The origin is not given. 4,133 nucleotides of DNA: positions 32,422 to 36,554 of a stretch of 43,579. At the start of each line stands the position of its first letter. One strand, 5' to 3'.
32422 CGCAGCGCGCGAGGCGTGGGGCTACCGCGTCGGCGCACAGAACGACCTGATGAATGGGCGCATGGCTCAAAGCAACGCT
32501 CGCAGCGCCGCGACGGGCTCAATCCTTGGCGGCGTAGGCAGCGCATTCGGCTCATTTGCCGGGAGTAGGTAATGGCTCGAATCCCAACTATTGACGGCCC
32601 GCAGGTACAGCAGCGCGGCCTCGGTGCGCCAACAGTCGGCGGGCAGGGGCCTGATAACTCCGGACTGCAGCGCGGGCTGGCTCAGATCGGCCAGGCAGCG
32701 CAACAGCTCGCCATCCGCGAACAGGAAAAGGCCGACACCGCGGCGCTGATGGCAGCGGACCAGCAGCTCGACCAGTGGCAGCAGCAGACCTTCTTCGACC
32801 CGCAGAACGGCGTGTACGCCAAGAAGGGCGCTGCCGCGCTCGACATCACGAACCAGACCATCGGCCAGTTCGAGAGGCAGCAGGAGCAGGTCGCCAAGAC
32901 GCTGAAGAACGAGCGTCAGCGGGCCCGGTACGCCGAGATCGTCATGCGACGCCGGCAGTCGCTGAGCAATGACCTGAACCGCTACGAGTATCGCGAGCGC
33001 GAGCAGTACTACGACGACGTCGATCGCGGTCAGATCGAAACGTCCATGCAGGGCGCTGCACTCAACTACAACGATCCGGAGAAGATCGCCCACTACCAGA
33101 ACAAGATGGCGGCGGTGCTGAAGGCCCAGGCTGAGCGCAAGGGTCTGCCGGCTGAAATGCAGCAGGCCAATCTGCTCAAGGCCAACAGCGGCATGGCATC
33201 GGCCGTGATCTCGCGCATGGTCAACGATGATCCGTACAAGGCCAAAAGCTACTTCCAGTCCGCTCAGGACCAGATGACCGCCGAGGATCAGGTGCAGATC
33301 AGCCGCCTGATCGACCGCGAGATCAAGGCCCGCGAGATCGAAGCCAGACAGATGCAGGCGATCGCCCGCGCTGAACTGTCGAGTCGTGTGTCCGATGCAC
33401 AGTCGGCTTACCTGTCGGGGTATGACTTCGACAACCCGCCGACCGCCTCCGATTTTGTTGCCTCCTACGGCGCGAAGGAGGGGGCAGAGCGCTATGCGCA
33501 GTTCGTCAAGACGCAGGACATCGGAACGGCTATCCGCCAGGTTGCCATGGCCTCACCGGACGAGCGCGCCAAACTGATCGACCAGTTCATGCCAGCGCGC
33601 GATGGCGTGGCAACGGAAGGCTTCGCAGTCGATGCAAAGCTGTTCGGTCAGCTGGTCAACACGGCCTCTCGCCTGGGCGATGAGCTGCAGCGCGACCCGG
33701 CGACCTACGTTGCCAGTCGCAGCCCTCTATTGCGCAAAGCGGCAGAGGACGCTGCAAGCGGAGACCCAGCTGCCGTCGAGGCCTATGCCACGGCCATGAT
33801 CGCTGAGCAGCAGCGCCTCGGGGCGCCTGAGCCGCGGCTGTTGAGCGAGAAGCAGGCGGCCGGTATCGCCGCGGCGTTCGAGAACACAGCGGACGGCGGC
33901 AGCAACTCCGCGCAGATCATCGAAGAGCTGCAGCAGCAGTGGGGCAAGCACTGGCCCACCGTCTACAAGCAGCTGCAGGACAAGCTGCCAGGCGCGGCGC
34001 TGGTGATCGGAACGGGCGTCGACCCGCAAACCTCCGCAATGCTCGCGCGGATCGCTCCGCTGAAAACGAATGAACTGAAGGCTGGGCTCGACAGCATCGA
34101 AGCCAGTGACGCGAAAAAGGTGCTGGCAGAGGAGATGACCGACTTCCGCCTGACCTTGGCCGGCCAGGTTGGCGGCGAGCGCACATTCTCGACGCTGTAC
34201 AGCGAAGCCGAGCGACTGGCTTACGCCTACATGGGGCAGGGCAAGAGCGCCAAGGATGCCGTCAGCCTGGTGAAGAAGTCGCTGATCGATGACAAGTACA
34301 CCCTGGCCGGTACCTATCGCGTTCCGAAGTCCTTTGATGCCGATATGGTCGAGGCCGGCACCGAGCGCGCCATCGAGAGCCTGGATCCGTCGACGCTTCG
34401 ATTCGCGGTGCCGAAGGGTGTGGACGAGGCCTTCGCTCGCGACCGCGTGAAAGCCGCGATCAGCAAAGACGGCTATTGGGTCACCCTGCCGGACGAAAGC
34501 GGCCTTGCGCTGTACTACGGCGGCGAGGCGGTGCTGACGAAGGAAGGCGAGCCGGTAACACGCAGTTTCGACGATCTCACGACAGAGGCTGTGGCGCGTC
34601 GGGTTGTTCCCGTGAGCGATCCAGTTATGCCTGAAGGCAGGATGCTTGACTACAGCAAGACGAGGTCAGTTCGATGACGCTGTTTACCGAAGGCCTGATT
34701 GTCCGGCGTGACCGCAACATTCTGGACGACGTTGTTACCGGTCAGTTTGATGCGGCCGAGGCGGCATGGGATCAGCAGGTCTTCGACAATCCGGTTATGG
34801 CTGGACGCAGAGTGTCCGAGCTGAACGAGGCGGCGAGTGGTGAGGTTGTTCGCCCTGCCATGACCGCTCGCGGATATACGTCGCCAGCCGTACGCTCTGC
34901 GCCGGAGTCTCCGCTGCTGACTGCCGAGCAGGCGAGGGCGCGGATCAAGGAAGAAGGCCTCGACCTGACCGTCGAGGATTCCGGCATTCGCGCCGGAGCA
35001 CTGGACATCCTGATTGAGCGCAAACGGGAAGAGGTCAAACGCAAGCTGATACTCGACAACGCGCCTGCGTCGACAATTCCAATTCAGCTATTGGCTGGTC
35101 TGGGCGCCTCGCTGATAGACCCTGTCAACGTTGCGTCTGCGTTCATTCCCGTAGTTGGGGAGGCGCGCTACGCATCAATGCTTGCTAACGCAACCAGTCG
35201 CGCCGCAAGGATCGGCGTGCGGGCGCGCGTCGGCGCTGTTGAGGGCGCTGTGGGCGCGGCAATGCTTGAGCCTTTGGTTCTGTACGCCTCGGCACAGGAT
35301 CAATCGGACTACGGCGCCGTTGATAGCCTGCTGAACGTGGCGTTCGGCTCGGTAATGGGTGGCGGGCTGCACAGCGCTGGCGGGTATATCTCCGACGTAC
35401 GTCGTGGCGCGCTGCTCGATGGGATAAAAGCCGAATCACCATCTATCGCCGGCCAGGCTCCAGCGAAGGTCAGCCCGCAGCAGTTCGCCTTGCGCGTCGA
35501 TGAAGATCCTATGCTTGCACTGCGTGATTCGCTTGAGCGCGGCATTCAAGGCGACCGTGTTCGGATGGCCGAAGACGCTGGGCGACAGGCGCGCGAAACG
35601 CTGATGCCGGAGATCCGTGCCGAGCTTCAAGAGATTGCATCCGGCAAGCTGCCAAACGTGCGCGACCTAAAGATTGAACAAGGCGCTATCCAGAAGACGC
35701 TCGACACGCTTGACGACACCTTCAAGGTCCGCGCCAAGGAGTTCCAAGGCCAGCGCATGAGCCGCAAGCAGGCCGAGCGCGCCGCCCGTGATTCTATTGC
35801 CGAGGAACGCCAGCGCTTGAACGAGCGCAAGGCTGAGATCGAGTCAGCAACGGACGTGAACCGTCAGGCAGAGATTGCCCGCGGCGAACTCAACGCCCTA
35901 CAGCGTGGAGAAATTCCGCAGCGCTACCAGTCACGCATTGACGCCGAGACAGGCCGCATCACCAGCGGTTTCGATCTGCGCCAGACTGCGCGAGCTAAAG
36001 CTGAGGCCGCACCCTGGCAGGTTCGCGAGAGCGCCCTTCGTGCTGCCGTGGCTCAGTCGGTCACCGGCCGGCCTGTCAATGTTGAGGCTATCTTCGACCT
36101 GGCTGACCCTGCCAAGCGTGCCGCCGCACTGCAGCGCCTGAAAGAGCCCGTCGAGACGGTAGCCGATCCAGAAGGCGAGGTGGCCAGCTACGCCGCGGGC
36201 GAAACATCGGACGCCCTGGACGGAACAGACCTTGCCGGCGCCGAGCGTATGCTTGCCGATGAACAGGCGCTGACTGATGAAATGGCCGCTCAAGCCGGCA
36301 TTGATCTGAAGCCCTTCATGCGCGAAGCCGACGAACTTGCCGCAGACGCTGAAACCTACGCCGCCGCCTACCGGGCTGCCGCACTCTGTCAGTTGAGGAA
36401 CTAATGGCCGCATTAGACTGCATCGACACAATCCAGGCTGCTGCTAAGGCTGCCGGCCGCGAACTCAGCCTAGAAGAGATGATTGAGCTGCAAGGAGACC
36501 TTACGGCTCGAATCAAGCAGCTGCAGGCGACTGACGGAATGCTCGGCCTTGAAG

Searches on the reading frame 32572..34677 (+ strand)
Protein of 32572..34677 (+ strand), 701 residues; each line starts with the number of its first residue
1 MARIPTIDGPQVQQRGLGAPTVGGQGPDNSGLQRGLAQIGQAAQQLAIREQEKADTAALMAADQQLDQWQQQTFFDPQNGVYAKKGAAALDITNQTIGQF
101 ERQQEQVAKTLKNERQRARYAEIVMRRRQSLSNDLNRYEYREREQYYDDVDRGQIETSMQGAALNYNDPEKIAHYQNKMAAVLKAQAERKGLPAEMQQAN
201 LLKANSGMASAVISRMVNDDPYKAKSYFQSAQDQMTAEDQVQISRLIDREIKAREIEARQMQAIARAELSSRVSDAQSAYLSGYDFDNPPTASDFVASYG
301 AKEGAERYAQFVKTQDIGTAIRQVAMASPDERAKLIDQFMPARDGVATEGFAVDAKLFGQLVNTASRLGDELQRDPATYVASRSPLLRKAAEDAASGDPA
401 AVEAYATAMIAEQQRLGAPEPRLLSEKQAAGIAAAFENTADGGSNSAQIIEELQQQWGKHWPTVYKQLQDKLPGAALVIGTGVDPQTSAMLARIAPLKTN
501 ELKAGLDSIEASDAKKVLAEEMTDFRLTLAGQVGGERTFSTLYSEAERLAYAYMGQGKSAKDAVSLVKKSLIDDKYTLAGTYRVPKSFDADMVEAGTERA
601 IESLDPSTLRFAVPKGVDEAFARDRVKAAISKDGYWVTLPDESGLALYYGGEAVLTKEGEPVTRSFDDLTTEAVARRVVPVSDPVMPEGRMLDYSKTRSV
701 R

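Call 38: search_protein_families(library=phrogs, proteins=[window:32572-34677:+], max_evalue=0.00001)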
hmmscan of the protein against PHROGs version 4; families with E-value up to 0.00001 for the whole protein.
window:32572-34677:+ (701 aa): 6 families
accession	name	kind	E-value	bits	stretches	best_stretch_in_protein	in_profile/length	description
phrog_1044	-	lysis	1.6e-86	292.4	3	1-233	1-232/900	endolysin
phrog_10475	-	lysis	4.5e-59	201.7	1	1-342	1-322/700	endolysin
phrog_992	-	head and packaging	2e-21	77.3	1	176-476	232-566/764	head protein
phrog_36437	-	unknown function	3.1e-11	44.1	1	1-199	1-197/374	-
phrog_19141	-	unknown function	7.4e-09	36.2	1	1-184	1-182/479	-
phrog_37988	-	unknown function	3.6e-06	26.6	1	257-381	316-435/920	-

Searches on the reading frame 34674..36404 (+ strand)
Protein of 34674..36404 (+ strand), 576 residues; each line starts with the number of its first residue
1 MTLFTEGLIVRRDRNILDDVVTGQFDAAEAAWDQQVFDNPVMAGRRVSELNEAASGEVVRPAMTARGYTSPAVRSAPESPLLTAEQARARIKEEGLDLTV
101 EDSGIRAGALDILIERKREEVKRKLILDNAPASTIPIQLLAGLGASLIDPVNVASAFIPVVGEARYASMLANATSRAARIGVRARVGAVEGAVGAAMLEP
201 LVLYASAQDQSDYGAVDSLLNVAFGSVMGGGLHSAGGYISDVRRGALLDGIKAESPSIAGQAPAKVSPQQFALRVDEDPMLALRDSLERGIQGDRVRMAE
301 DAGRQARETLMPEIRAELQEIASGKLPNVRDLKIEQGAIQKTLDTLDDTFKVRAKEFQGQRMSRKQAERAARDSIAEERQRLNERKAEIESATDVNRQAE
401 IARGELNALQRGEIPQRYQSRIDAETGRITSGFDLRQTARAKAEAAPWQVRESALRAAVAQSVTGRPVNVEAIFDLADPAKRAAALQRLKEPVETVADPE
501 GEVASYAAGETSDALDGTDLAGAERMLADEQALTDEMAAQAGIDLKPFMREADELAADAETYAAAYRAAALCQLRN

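Call 38: search_protein_families(library=phrogs, proteins=[window:34674-36404:+], max_evalue=0.00001)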
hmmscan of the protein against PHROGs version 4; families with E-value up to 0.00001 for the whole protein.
window:34674-36404:+ (576 aa): 1 family
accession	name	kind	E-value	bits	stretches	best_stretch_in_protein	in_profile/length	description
phrog_3003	-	unknown function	2e-126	424.1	1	1-575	1-565/568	-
